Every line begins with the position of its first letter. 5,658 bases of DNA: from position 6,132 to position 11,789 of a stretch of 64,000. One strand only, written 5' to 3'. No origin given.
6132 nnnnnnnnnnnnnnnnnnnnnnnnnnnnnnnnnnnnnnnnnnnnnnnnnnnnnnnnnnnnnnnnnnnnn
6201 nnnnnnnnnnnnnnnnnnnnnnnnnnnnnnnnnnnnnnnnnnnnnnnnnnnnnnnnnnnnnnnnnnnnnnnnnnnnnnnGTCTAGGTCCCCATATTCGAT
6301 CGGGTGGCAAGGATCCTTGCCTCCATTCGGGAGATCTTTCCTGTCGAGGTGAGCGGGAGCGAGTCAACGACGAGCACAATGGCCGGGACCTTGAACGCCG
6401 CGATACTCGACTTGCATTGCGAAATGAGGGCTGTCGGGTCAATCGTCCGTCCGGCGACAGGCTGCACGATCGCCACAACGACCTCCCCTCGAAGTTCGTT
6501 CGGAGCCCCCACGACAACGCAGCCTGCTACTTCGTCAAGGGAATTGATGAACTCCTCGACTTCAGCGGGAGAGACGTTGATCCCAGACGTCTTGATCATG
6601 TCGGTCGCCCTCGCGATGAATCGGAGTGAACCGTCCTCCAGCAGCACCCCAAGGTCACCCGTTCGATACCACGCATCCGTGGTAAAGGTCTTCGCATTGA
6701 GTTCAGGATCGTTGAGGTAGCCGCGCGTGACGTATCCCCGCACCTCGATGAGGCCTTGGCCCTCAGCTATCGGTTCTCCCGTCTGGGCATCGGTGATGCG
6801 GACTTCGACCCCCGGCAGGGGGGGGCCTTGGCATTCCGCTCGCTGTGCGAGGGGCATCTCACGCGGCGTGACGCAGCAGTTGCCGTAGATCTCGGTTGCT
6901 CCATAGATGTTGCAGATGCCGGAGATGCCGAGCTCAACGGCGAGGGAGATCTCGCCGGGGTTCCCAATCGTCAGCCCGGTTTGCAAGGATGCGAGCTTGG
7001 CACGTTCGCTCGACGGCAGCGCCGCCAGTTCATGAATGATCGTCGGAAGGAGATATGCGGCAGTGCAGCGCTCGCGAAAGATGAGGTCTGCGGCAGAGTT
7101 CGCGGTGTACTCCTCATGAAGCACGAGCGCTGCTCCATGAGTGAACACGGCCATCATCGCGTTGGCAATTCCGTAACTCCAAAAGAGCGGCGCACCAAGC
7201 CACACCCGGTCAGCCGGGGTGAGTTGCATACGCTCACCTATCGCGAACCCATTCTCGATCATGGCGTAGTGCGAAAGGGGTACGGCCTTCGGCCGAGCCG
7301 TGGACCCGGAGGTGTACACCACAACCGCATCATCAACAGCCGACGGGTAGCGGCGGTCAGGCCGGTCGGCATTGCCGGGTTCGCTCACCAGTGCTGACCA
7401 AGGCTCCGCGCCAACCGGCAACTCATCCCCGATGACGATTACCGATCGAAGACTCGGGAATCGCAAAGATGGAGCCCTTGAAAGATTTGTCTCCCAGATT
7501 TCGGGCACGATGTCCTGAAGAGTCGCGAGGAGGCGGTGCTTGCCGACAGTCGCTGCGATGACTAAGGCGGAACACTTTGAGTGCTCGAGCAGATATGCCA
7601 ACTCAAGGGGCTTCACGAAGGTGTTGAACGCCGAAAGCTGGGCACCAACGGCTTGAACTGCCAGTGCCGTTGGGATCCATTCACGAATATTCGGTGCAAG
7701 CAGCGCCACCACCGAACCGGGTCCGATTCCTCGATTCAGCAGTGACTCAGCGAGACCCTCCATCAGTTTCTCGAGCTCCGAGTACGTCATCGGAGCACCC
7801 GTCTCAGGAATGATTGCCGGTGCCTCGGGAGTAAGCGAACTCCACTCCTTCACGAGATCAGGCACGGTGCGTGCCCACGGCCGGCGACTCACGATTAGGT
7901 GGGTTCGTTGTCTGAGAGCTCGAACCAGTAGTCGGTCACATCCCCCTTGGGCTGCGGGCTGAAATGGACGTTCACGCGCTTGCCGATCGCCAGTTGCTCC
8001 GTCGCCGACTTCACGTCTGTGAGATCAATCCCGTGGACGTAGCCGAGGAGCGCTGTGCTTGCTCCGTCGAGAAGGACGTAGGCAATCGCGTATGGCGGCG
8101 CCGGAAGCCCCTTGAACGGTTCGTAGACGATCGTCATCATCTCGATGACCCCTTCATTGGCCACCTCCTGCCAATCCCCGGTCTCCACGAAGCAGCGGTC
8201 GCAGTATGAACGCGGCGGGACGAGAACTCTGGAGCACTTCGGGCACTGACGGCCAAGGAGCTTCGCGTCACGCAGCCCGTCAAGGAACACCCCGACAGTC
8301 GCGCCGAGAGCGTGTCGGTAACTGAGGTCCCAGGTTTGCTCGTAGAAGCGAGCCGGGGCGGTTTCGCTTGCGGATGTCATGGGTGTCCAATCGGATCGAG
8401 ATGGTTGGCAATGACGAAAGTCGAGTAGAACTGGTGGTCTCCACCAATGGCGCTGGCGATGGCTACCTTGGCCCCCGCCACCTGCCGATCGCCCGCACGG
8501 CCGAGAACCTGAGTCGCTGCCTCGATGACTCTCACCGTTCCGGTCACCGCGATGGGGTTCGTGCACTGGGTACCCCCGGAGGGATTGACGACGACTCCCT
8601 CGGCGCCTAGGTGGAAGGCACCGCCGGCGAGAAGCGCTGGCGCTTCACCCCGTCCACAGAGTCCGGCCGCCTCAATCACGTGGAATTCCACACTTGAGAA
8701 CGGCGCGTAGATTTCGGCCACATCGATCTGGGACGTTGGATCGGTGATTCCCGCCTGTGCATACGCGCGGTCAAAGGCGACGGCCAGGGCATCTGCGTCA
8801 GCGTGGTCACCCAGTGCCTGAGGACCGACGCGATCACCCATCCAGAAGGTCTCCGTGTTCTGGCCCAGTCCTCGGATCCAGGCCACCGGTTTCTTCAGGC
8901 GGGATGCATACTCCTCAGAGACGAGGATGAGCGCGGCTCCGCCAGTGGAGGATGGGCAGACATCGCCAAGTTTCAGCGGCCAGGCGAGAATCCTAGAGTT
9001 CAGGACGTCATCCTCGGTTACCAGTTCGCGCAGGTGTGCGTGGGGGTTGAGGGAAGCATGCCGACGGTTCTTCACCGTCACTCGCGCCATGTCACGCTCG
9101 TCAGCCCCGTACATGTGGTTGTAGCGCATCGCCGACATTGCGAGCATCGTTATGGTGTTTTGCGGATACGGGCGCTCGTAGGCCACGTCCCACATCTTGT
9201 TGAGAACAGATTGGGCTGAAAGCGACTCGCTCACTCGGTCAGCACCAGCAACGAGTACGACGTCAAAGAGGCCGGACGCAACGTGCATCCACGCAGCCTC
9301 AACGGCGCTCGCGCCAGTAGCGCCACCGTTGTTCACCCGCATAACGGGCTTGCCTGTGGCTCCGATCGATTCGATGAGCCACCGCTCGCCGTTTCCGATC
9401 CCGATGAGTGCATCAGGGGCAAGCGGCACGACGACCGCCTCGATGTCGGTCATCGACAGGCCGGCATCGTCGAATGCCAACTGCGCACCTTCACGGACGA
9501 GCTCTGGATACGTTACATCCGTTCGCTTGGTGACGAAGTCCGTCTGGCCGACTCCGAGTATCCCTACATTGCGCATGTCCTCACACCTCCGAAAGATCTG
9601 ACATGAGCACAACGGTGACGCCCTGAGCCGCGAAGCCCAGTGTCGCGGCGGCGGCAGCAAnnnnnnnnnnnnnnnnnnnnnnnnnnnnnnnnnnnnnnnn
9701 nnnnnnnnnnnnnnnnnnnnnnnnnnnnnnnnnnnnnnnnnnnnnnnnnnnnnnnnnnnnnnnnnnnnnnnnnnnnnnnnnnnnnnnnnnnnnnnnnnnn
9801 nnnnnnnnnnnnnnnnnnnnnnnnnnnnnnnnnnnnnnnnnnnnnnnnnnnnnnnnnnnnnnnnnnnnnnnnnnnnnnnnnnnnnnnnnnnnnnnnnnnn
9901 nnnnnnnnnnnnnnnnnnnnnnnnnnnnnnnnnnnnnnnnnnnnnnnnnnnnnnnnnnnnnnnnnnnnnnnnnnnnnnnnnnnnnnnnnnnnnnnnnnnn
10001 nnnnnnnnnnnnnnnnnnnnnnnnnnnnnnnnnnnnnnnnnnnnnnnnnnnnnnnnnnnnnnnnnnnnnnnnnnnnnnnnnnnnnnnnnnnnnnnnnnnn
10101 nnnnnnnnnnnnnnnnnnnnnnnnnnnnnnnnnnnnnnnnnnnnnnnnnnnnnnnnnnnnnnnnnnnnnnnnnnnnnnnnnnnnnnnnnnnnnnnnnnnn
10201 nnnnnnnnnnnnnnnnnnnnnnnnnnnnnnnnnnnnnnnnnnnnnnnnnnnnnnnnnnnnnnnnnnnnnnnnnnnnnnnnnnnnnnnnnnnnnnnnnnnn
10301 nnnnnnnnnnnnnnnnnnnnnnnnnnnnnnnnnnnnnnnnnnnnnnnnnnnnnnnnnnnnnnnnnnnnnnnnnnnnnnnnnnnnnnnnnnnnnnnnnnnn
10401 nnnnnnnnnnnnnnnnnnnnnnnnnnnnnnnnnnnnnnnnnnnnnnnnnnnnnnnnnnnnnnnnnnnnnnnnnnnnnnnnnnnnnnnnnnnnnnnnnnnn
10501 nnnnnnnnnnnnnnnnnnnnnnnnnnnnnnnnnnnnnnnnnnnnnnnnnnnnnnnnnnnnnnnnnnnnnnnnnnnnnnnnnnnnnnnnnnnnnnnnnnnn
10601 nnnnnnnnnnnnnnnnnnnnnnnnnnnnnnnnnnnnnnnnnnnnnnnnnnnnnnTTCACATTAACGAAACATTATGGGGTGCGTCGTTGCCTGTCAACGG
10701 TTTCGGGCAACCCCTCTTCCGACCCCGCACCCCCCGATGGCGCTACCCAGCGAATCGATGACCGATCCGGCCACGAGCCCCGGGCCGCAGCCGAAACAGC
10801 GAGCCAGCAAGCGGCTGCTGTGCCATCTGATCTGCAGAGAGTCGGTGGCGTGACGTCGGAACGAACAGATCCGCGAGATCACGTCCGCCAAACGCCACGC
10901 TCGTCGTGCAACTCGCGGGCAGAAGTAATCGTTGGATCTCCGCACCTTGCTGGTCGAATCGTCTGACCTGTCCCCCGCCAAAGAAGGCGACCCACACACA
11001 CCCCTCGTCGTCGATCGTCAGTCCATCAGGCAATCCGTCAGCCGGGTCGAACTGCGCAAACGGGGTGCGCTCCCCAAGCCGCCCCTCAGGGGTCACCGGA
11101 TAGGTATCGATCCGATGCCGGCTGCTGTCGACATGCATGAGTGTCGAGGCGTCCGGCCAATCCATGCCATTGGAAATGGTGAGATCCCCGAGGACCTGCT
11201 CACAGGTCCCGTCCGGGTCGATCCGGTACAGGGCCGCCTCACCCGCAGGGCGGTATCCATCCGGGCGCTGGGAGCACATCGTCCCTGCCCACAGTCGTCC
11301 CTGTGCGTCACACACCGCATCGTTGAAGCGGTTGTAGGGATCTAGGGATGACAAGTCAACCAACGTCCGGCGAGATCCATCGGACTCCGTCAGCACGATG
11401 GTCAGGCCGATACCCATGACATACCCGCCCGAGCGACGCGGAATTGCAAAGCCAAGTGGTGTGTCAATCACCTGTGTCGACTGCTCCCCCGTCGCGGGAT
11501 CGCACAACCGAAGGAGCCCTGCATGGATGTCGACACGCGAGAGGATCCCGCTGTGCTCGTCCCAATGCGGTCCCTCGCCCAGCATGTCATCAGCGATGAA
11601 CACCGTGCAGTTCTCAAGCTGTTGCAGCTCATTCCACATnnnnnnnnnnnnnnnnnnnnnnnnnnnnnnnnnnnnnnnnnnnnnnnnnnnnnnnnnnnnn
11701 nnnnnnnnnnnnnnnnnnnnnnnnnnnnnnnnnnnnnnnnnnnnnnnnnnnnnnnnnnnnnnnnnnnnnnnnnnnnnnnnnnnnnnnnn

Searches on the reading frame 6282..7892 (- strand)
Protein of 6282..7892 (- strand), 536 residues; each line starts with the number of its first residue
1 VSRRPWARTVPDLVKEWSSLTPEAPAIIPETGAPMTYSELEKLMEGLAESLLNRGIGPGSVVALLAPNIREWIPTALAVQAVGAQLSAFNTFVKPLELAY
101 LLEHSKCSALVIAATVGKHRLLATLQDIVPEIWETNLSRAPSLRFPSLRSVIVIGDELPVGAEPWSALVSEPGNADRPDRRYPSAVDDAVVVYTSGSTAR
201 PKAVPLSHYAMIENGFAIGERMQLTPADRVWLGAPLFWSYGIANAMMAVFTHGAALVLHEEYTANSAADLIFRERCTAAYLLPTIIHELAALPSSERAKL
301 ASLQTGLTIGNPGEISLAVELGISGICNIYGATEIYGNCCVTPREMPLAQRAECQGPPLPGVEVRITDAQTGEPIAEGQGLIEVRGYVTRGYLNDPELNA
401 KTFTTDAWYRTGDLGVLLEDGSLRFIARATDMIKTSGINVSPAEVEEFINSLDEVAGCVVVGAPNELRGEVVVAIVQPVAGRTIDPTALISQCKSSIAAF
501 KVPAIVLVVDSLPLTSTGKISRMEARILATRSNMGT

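Call 31: search_protein_families(library=pfam, proteins=[window:6282-7892:-], max_evalue=0.00001)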
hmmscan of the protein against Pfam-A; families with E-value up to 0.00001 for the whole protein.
window:6282-7892:- (536 aa): 2 families
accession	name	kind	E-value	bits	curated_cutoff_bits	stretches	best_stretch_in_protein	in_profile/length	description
PF00501.34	AMP-binding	-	1e-63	215.9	29.9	1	16-393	3-384/384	AMP-binding enzyme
PF13193.12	AMP-binding_C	-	2.9e-16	60.6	24.5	1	444-519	1-76/76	AMP-binding enzyme C-terminal domain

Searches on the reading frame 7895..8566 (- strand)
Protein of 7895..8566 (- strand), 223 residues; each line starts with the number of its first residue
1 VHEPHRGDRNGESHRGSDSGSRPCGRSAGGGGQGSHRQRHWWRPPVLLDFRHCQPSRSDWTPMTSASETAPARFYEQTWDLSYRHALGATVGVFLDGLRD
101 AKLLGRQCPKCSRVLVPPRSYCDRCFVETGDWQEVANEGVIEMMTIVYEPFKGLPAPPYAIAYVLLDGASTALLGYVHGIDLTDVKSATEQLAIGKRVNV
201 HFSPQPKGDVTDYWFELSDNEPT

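Call 31: search_protein_families(library=pfam, proteins=[window:7895-8566:-], max_evalue=0.00001)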
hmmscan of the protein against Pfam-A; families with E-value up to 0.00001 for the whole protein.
window:7895-8566:- (223 aa): 2 families
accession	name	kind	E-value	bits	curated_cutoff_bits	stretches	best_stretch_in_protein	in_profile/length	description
PF01796.24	OB_ChsH2_C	-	2.8e-10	40.4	27.1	1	132-202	1-64/65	ChsH2, C-terminal OB-fold domain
PF12172.15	zf-ChsH2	-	1.3e-08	34.9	23.2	1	96-127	2-33/37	ChsH2, rubredoxin-like zinc ribbon domain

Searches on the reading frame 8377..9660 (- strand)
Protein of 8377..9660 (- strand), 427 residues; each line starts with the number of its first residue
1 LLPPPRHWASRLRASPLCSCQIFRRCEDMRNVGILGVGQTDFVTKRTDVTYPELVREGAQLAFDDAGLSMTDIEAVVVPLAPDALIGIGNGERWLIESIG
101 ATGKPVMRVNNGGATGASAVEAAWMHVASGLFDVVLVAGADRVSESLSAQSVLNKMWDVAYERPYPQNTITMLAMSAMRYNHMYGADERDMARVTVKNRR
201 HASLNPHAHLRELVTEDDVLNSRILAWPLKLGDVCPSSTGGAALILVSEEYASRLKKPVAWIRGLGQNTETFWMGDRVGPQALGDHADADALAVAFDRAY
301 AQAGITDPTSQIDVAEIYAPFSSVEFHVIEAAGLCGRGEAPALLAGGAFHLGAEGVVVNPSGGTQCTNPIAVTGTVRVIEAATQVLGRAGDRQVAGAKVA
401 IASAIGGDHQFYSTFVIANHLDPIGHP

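Call 31: search_protein_families(library=pfam, proteins=[window:8377-9660:-], max_evalue=0.00001)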
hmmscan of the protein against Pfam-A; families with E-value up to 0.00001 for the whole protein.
window:8377-9660:- (427 aa): 2 families
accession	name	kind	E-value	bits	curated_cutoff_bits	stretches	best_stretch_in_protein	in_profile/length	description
PF22691.2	Thiolase_C_1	-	5e-26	91.6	28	1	289-417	17-142/144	Thiolase C-terminal domain-like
PF00108.29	Thiolase_N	-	5.4e-11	42.8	26.4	1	40-210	9-193/260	Thiolase, N-terminal domain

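Call 63: search_solved_structures(query=window:8377-9660:-, show_alignments=3, max_evalue=1e-10)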
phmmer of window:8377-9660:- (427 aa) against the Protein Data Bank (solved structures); distinct sequences matched with E-value up to 1e-10: 19.
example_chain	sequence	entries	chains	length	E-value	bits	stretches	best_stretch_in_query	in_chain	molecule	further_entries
6hsj_A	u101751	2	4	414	1e-38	136.7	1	31-406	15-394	SCP2-thiolase (type-1)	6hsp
6hrv_A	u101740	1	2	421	1.1e-38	136.6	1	31-406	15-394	SCP2-thiolase (type-1)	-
4yzo_A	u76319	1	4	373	4.3e-34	121.5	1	100-408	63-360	Putative acyl-CoA acyltransferase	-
7pxp_C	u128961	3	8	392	8e-32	114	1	30-408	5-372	Benzoylsuccinyl-CoA thiolase subunit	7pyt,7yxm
7yvy_A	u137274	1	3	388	1.3e-31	113.3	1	29-410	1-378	Acetyl-CoA acetyltransferase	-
6esq_A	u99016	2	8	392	2.1e-30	109.3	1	29-394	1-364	acetoacetyl-CoA thiolase | Acetyl-CoA acetyltransferase thiolase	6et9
6ok1_A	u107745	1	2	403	1.3e-28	103.4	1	33-364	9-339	Lipid-transfer protein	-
4u4e_A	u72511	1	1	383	7.6e-26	94.3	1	32-410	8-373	Thiolase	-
9myr_A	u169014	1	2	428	1.3e-20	77.1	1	167-408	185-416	Nonspecific lipid-transfer protein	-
5m3k_C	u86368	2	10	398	1.3e-16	63.9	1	44-419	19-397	2,4-diacetylphloroglucinol biosynthesis protein PhlC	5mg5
9skm_I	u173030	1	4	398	5.2e-16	61.9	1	44-419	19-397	2,4-diacetylphloroglucinol biosynthesis protein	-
9skh_I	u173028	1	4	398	1e-15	60.9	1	44-419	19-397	2,4-diacetylphloroglucinol biosynthesis protein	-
4bia_A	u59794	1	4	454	3.6e-15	59.1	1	101-419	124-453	3-KETOACYL-COA THIOLASE, PUTATIVE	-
4bi9_A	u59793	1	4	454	5.1e-15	58.6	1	101-419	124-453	3-KETOACYL-COA THIOLASE, PUTATIVE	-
3zbl_A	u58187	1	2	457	2.3e-12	49.9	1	104-410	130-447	3-KETOACYL-COA THIOLASE-LIKE PROTEIN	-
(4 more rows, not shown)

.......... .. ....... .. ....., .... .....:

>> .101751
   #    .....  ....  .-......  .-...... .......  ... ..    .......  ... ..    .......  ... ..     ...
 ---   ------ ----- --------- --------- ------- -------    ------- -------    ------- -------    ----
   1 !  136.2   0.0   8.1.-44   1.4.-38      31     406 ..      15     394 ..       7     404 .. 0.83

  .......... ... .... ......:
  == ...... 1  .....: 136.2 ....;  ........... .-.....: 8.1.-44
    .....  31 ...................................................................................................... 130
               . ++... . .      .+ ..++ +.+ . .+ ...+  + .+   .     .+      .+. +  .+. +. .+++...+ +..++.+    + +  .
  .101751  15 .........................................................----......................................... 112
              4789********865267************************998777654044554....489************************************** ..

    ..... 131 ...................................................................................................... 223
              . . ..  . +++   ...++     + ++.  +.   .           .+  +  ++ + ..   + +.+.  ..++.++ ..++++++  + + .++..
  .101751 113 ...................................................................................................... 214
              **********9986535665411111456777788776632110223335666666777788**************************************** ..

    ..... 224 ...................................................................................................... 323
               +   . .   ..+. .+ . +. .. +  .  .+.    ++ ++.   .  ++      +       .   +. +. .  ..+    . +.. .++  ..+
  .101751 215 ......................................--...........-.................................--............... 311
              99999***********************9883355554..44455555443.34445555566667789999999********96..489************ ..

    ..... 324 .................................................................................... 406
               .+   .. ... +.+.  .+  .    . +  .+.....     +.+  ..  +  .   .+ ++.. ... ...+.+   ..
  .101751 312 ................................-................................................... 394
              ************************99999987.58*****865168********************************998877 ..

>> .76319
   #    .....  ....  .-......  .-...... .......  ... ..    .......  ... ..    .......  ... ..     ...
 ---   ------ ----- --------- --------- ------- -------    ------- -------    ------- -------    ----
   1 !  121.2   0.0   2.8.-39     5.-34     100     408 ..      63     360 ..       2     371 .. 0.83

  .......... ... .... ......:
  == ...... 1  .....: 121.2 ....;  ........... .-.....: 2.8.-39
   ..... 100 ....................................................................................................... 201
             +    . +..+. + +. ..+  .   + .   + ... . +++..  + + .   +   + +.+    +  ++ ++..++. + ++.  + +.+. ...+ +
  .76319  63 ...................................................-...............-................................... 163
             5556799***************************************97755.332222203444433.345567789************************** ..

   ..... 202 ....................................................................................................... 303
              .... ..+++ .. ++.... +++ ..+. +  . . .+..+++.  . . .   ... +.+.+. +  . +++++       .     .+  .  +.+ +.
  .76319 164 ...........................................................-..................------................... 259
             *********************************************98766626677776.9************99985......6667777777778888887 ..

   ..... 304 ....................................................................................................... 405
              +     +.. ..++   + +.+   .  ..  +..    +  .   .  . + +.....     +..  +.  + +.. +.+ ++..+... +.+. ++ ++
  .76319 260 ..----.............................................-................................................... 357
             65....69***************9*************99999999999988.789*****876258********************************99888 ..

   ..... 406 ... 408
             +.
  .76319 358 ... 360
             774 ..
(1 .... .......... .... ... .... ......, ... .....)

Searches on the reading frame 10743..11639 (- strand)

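Call 31: search_protein_families(library=pfam, proteins=[window:10743-11639:-], max_evalue=0.00001)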
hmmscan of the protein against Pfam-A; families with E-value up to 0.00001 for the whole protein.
window:10743-11639:- (298 aa): 1 family
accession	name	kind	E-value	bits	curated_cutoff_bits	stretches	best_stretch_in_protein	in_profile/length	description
PF08450.18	SGL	-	3.9e-67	226.8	26.3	1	20-263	1-245/246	SMP-30/Gluconolactonase/LRE-like region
